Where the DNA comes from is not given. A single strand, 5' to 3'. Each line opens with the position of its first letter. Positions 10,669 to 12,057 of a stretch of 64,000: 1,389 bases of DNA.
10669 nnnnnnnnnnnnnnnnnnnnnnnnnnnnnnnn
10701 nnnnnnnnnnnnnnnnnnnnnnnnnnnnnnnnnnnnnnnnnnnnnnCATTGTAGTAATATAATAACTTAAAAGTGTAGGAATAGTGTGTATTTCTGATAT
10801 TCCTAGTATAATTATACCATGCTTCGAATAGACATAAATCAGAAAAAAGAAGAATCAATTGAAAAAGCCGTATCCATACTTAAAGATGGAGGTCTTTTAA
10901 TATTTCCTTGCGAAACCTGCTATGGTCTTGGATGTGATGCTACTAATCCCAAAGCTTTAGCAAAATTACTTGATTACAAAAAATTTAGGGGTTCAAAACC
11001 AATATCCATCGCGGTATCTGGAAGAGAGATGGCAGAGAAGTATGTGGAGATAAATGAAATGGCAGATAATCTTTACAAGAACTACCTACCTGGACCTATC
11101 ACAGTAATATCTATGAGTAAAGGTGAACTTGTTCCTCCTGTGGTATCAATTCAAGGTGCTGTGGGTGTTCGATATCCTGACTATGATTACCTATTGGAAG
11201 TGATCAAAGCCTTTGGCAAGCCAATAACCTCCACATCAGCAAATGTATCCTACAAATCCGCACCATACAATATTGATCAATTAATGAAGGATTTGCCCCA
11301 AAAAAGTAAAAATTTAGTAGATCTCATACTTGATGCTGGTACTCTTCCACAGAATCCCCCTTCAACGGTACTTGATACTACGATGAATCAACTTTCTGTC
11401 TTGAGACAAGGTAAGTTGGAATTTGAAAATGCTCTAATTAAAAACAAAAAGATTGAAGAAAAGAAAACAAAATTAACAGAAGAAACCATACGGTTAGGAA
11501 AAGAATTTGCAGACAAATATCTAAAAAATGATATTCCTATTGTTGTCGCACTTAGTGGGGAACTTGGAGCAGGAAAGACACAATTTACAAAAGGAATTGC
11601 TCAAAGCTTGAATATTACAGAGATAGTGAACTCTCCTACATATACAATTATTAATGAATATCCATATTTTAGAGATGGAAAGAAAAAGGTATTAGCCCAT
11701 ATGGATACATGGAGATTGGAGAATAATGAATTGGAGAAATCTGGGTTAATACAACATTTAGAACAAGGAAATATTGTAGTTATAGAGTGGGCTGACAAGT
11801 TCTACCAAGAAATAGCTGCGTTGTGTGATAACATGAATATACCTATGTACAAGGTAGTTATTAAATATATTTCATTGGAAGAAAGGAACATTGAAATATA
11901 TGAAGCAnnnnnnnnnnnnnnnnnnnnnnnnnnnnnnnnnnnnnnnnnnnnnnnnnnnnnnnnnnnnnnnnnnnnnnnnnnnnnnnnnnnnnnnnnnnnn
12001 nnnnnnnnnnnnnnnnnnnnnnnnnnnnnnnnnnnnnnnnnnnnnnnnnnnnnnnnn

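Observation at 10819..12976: TsaC-TsaE fusion gene directly coupled to tsaD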

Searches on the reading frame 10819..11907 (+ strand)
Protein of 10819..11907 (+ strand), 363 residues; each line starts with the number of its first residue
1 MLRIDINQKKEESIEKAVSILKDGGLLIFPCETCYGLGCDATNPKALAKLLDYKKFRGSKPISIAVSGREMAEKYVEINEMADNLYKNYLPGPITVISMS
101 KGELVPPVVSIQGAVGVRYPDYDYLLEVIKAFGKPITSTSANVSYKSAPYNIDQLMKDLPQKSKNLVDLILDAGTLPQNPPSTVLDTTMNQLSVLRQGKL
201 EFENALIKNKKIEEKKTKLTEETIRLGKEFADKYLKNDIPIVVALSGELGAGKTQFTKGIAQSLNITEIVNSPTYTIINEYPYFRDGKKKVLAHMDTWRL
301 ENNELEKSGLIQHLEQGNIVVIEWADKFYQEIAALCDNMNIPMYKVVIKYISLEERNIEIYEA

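Call 3: search_protein_families(library=pfam, proteins=[window:10819-11907:+], max_evalue=0.01)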
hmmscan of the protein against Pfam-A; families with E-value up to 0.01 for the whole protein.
window:10819-11907:+ (363 aa): 2 families
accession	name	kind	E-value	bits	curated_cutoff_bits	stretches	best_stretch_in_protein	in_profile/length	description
PF01300.24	Sua5_yciO_yrdC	-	2.7e-42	144.7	25.1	1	20-198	2-178/178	Telomere recombination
PF02367.23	TsaE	-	2.2e-29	102.4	26.6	1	220-333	4-110/128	Threonylcarbamoyl adenosine biosynthesis protein TsaE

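Call 4: search_protein_families(library=ncbifam, proteins=[window:10819-11907:+], max_evalue=0.01)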
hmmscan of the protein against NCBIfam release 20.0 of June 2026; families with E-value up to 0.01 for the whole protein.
window:10819-11907:+ (363 aa): 6 families
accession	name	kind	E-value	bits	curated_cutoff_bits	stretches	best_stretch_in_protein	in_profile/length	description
TIGR00057.1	TIGR00057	equivalog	2.4e-47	160.7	123.2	1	5-201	2-194/202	L-threonylcarbamoyladenylate synthase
TIGR00150.1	T6A_YjeE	equivalog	1.2e-25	90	60.1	1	222-333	7-112/135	tRNA (adenosine(37)-N6)-threonylcarbamoyltransferase complex ATPase subunit type 1 TsaE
NF007919.1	PRK10634.1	equivalog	5.6e-19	68.3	175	1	18-191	2-173/176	L-threonylcarbamoyladenylate synthase type 1 TsaC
NF007931.0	PRK10646.1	equivalog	8.3e-14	51.8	246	1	222-327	13-112/153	tRNA (adenosine(37)-N6)-threonylcarbamoyltransferase complex ATPase subunit type 1 TsaE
TIGR00143.1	hypF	equivalog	1.4e-07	30.1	466.1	1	8-159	188-338/741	carbamoyltransferase HypF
NF004018.0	PRK05480.1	equivalog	0.0098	15.4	180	0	239-315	5-76/210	uridine kinase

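Call 10: find_homologous_proteins(query=window:10819-11907:+, max_evalue=1e-10)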
Query window:10819-11907:+ (363 aa): 1248 proteins with E <= 1e-10 among 5072 candidates; the best 120 are listed.
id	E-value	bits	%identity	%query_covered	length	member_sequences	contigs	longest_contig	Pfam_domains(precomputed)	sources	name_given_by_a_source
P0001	4.0e-227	771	96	100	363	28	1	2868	PF01300.25,PF02367.24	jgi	-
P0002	3.4e-216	735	93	100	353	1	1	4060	PF01300.25,PF02367.24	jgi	-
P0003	6.0e-209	711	88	100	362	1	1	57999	PF01300.25,PF02367.24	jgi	jgi:L-threonylcarbamoyladenylate synthase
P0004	5.7e-208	708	88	100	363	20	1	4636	PF01300.25,PF02367.24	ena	-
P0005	1.4e-207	707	88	100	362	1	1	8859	PF01300.25,PF02367.24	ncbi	-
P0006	1.4e-205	700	86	100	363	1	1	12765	PF01300.25,PF02367.24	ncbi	-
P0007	7.4e-203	691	85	100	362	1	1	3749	PF01300.25,PF02367.24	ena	-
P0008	2.7e-202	690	86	100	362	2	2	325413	PF01300.25,PF02367.24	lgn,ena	-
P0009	2.1e-201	687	85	100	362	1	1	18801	PF01300.25,PF02367.24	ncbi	-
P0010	5.3e-201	685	85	100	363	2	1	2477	PF01300.25,PF02367.24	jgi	jgi:L-threonylcarbamoyladenylate synthase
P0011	6.1e-201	685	84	100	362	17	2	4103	PF01300.25,PF02367.24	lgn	-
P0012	7.1e-199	678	84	100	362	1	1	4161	PF01300.25,PF02367.24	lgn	-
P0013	2.0e-198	677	83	100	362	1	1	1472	PF01300.25,PF02367.24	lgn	-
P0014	1.0e-197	674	83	100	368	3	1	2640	PF01300.25,PF02367.24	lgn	-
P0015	1.8e-195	667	84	100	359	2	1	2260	PF01300.25,PF02367.24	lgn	-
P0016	1.2e-193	661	81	100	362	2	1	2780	PF01300.25,PF02367.24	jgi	jgi:L-threonylcarbamoyladenylate synthase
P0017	1.4e-192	658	83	100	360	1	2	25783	PF01300.25,PF02367.24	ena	-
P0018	1.3e-191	654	81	99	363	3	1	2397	PF01300.25,PF02367.24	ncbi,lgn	-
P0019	4.0e-189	646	79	100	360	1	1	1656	PF01300.25,PF02367.24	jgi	jgi:L-threonylcarbamoyladenylate synthase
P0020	4.7e-188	643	81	100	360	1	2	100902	PF01300.25,PF02367.24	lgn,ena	-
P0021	3.1e-184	630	78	100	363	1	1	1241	PF01300.25,PF02367.24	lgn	-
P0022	2.8e-182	624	75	100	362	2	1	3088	PF01300.25,PF02367.24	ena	-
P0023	1.3e-181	621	76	100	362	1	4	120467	PF01300.25,PF02367.24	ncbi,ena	-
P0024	4.5e-181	620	76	99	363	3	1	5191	PF01300.25,PF02367.24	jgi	-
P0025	1.0e-180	619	76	100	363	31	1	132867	PF01300.25,PF02367.24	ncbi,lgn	-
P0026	1.5e-180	618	75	100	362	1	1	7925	PF01300.25,PF02367.24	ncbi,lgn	-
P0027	1.9e-180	618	75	100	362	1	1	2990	PF01300.25,PF02367.24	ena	-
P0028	6.2e-180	616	76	100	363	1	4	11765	PF01300.25,PF02367.24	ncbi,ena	-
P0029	1.2e-179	615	76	100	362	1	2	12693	PF01300.25,PF02367.24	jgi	jgi:L-threonylcarbamoyladenylate synthase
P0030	1.3e-179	615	75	100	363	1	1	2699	PF01300.25,PF02367.24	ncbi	-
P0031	3.1e-179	614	75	100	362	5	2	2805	PF01300.25,PF02367.24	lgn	-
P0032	5.7e-179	613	75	99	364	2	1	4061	PF01300.25,PF02367.24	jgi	jgi:L-threonylcarbamoyladenylate synthase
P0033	7.0e-179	613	75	100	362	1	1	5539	PF01300.25,PF02367.24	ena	-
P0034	7.7e-179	612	74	100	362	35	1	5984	PF01300.25,PF02367.24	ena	-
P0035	8.5e-179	612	74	100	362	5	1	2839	PF01300.25,PF02367.24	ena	-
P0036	9.6e-179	612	75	99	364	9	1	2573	PF01300.25,PF02367.24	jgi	jgi:L-threonylcarbamoyladenylate synthase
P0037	1.7e-178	611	77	100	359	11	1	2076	PF01300.25,PF02367.24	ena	-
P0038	3.5e-178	610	74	100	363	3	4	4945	PF01300.25,PF02367.24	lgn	-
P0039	5.7e-178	610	76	100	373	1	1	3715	PF01300.25,PF02367.24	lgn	-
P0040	6.5e-178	609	75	100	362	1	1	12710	PF01300.25,PF02367.24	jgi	jgi:L-threonylcarbamoyladenylate synthase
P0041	7.3e-178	609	75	100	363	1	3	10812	PF01300.25,PF02367.24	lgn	-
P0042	8.6e-178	609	76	100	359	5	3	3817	PF01300.25,PF02367.24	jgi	-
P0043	8.9e-178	609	76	100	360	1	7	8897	PF01300.25,PF02367.24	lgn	-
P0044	9.8e-178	609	75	99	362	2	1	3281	PF01300.25,PF02367.24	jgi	jgi:L-threonylcarbamoyladenylate synthase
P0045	1.5e-177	608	75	100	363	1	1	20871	PF01300.25,PF02367.24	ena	-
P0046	2.6e-177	607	75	99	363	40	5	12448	PF01300.25,PF02367.24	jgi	jgi:L-threonylcarbamoyladenylate synthase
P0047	9.9e-177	605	76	99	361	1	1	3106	PF01300.25,PF02367.24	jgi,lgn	jgi:L-threonylcarbamoyladenylate synthase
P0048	1.0e-176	605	74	100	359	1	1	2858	PF01300.25,PF02367.24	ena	-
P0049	1.5e-176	605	74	99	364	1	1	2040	PF01300.25,PF02367.24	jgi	-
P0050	2.2e-176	604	75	99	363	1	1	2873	PF01300.25,PF02367.24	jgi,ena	jgi:L-threonylcarbamoyladenylate synthase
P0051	2.8e-176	604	74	99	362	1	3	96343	PF01300.25,PF02367.24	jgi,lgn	-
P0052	4.2e-176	603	74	100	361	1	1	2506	PF01300.25,PF02367.24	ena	-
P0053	5.7e-176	603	73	100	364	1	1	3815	PF01300.25,PF02367.24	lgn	-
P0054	1.2e-175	602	76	99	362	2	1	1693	PF01300.25,PF02367.24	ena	-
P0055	1.5e-175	602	73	100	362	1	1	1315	PF01300.25,PF02367.24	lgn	-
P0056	1.9e-175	601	75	99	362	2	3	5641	PF01300.25,PF02367.24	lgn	-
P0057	2.0e-175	601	71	100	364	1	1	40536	PF01300.25,PF02367.24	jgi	jgi:L-threonylcarbamoyladenylate synthase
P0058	2.3e-175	601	74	99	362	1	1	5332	PF01300.25,PF02367.24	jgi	jgi:L-threonylcarbamoyladenylate synthase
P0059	6.3e-175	600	74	99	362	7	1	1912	PF01300.25,PF02367.24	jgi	-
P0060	7.1e-175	599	74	100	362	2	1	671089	PF01300.25,PF02367.24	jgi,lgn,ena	-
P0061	2.5e-174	598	73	100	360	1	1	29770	PF01300.25,PF02367.24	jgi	jgi:L-threonylcarbamoyladenylate synthase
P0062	3.3e-174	597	74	99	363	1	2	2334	PF01300.25,PF02367.24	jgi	jgi:L-threonylcarbamoyladenylate synthase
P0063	1.1e-173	596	73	99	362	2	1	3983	PF01300.25,PF02367.24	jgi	jgi:L-threonylcarbamoyladenylate synthase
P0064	1.1e-173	595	73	98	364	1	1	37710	PF01300.25,PF02367.24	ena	-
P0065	1.4e-173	595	73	99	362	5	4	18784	PF01300.25,PF02367.24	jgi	jgi:L-threonylcarbamoyladenylate synthase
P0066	1.4e-173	595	75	95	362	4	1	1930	PF01300.25,PF02367.24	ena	-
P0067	2.4e-173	594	74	95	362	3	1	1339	PF01300.25,PF02367.24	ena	-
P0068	2.9e-173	594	71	100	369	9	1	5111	PF01300.25,PF02367.24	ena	-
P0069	7.8e-173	593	73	98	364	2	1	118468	PF01300.25,PF02367.24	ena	-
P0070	8.4e-173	593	73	99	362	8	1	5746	PF01300.25,PF02367.24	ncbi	-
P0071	1.5e-172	592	73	99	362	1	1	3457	PF01300.25,PF02367.24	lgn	-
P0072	2.1e-171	588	72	99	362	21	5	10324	PF01300.25,PF02367.24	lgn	-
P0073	4.2e-171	587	73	99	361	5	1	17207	PF01300.25,PF02367.24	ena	-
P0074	6.3e-171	586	72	99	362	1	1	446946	PF01300.25,PF02367.24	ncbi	ncbi:MAG: L-threonylcarbamoyladenylate synthase [Candidatus Dojkabacteria bacterium]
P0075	1.9e-169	582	73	100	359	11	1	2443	PF01300.25,PF02367.24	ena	-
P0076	2.7e-169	581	73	97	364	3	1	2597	PF01300.25,PF02367.24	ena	-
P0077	4.4e-169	580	71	100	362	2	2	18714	PF01300.25,PF02367.24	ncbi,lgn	-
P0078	7.2e-169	580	70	99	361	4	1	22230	PF01300.25,PF02367.24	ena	-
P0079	1.0e-168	579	72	99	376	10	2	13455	PF01300.25,PF02367.24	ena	-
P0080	1.8e-168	578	72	100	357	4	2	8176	PF01300.25,PF02367.24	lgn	-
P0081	2.2e-168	578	71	100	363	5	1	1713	PF01300.25,PF02367.24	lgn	-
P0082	3.1e-168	578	72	100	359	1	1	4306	PF01300.25,PF02367.24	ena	-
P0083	4.5e-168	577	71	99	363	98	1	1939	PF01300.25,PF02367.24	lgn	-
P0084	8.0e-168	576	72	97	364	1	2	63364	PF01300.25,PF02367.24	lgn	-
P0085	1.5e-167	575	71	99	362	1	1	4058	PF01300.25,PF02367.24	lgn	-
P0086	7.0e-167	573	69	100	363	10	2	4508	PF01300.25,PF02367.24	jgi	-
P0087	1.6e-166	572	71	99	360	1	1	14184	PF01300.25,PF02367.24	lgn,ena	-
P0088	2.9e-166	571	72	100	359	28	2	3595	PF01300.25,PF02367.24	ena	-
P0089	1.7e-165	569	68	99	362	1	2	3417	PF01300.25,PF02367.24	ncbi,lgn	-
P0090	1.9e-165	568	69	100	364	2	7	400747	PF01300.25,PF02367.24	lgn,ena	-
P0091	2.5e-165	568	68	99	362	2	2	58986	PF01300.25,PF02367.24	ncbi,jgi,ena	ncbi:MAG: L-threonylcarbamoyladenylate synthase [Candidatus Dojkabacteria bacterium]|jgi:L-threonylc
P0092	5.0e-165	567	70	99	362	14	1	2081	PF01300.25,PF02367.24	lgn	-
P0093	2.0e-164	565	70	100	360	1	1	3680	PF01300.25,PF02367.24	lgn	-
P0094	2.6e-164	565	68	99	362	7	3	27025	PF01300.25,PF02367.24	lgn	-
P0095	2.5e-163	561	70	100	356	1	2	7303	PF01300.25,PF02367.24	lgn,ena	-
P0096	1.3e-162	559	68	99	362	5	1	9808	PF01300.25,PF02367.24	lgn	-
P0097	9.2e-162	556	69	100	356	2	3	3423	PF01300.25,PF02367.24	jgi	jgi:L-threonylcarbamoyladenylate synthase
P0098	2.2e-161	555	70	100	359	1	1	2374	PF01300.25,PF02367.24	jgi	jgi:L-threonylcarbamoyladenylate synthase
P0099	4.7e-161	554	68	100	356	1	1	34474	PF01300.25,PF02367.24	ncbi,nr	ncbi:MAG: L-threonylcarbamoyladenylate synthase [Candidatus Dojkabacteria bacterium]|nr:L-threonylca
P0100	5.7e-161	554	68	100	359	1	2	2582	PF01300.25,PF02367.24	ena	-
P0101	2.9e-160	551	68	100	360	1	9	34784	PF01300.25,PF02367.24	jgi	jgi:L-threonylcarbamoyladenylate synthase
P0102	3.6e-160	551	70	100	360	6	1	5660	PF01300.25,PF02367.24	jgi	jgi:L-threonylcarbamoyladenylate synthase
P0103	1.3e-159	549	68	100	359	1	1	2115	PF01300.25,PF02367.24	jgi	jgi:L-threonylcarbamoyladenylate synthase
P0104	1.9e-159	549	68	100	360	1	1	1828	PF01300.25,PF02367.24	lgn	-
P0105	3.0e-159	548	67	100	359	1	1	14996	PF01300.25,PF02367.24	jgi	jgi:L-threonylcarbamoyladenylate synthase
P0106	1.2e-158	546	67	100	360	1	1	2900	PF01300.25,PF02367.24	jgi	jgi:L-threonylcarbamoyladenylate synthase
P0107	1.5e-158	546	67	100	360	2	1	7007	PF01300.25,PF02367.24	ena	-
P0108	2.0e-158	545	69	100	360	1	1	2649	PF01300.25,PF02367.24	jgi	jgi:L-threonylcarbamoyladenylate synthase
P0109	2.9e-158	545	68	100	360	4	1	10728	PF01300.25,PF02367.24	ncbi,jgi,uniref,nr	ncbi:MAG: Uncharacterized protein XD93_0127 [candidate division WS6 bacterium 34_10]|uniref:L-threon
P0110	3.1e-158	545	68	99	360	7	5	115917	PF01300.25,PF02367.24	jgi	jgi:L-threonylcarbamoyladenylate synthase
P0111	3.2e-158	545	68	100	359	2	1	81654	PF01300.25,PF02367.24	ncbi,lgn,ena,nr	ncbi:threonylcarbamoyl-AMP synthase [bacterium]|nr:threonylcarbamoyl-AMP synthase [bacterium]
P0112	3.7e-158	544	94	73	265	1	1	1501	PF01300.25,PF02367.24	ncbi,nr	ncbi:MAG: tRNA (adenosine(37)-N6)-threonylcarbamoyltransferase complex ATPase subunit type 1 TsaE [C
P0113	4.1e-158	544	67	100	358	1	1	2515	PF01300.25,PF02367.24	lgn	-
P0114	8.9e-158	543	67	100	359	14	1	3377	PF01300.25,PF02367.24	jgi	jgi:L-threonylcarbamoyladenylate synthase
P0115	1.0e-157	543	67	100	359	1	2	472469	PF01300.25,PF02367.24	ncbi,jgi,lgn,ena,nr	ncbi:threonylcarbamoyl-AMP synthase [bacterium]|nr:threonylcarbamoyl-AMP synthase [bacterium]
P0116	1.6e-157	542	68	99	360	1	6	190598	PF01300.25,PF02367.24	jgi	jgi:L-threonylcarbamoyladenylate synthase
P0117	1.8e-157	542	68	100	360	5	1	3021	PF01300.25,PF02367.24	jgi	jgi:L-threonylcarbamoyladenylate synthase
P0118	1.8e-157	542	69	97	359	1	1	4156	PF01300.25,PF02367.24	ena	-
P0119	2.8e-157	542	69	98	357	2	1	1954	PF01300.25,PF02367.24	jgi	jgi:L-threonylcarbamoyladenylate synthase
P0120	3.8e-157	541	68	97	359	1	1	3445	PF01300.25,PF02367.24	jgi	-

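Call 15: find_related_loci(query=window:10819-11907:+, collection=genome_contigs, flank=10000)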
Query window:10819-11907:+ (363 aa) in genome_contigs; peptide patterns used: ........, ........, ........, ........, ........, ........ (x = any residue, [..] = any of these).
349 stretches matched a pattern; 29 encode a relative of the query (tblastn E <= 1e-3); 29 distinct loci.
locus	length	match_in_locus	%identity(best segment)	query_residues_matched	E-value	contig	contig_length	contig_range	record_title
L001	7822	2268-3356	97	1-363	0e+0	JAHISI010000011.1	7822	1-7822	MAG: Patescibacteria group bacterium isolate MM_PC_MetaG.mb.168 MM_PC_MetaG.mb.168_k141_350053, whole genome shotgun seq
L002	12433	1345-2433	97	1-363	0e+0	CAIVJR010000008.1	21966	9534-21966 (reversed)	uncultured bacterium isolate Loclat_bin-19700 genome assembly, contig: bin-19700:08/10, whole genome shotgun sequence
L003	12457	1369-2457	95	1-363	0e+0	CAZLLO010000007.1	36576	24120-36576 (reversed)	MAG TPA_asm: uncultured Candidatus Saccharibacteria bacterium isolate SRP192927_co3_300 genome assembly, contig: NODE_20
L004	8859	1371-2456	88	1-363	0e+0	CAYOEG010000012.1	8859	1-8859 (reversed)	MAG TPA_asm: uncultured Candidatus Saccharibacteria bacterium isolate SRP294416_co1_479 genome assembly, contig: NODE_17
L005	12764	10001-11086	84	1-363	0e+0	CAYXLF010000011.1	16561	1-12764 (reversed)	MAG TPA_asm: uncultured Candidatus Saccharibacteria bacterium isolate SRP192927_co3_150 genome assembly, contig: NODE_78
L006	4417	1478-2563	83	1-363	0e+0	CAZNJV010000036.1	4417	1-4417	MAG TPA_asm: uncultured Candidatus Saccharibacteria bacterium isolate SRP263991_co3_616 genome assembly, contig: NODE_33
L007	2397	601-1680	81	4-363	0e+0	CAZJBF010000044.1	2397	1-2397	MAG TPA_asm: uncultured Candidatus Saccharibacteria bacterium isolate SRP192927_co3_861 genome assembly, contig: NODE_14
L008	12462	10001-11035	88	19-363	0e+0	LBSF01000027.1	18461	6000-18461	MAG: candidate division WS6 bacterium GW2011_GWC2_36_7 US24_C0027, whole genome shotgun sequence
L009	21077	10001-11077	77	1-362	0e+0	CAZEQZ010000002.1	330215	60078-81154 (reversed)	MAG TPA_asm: uncultured Candidatus Saccharibacteria bacterium isolate SRP241326_co3_95 genome assembly, contig: NODE_16_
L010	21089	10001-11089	75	1-362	0e+0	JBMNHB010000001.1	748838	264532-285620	MAG: Candidatus Dojkabacteria bacterium isolate SBF912LR0HQ0189 contig_24471, whole genome shotgun sequence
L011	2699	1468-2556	75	1-363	0e+0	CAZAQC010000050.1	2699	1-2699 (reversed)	MAG TPA_asm: uncultured Candidatus Saccharibacteria bacterium isolate SRP294416_co1_729 genome assembly, contig: NODE_10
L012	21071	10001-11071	76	1-357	0e+0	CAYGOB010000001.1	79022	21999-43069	MAG TPA_asm: uncultured Candidatus Saccharibacteria bacterium isolate ERP113451_co4_79 genome assembly, contig: NODE_52_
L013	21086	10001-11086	74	1-362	0e+0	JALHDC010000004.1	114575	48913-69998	MAG: bacterium isolate 1-no_shock_S1_027 scaffold_110, whole genome shotgun sequence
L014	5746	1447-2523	73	4-362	0e+0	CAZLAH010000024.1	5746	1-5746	MAG TPA_asm: uncultured Candidatus Saccharibacteria bacterium isolate SRP192927_co2_210 genome assembly, contig: NODE_32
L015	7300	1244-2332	76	1-363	0e+0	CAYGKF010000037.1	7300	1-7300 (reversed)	MAG TPA_asm: uncultured Candidatus Saccharibacteria bacterium isolate ERP113451_co4_183 genome assembly, contig: NODE_75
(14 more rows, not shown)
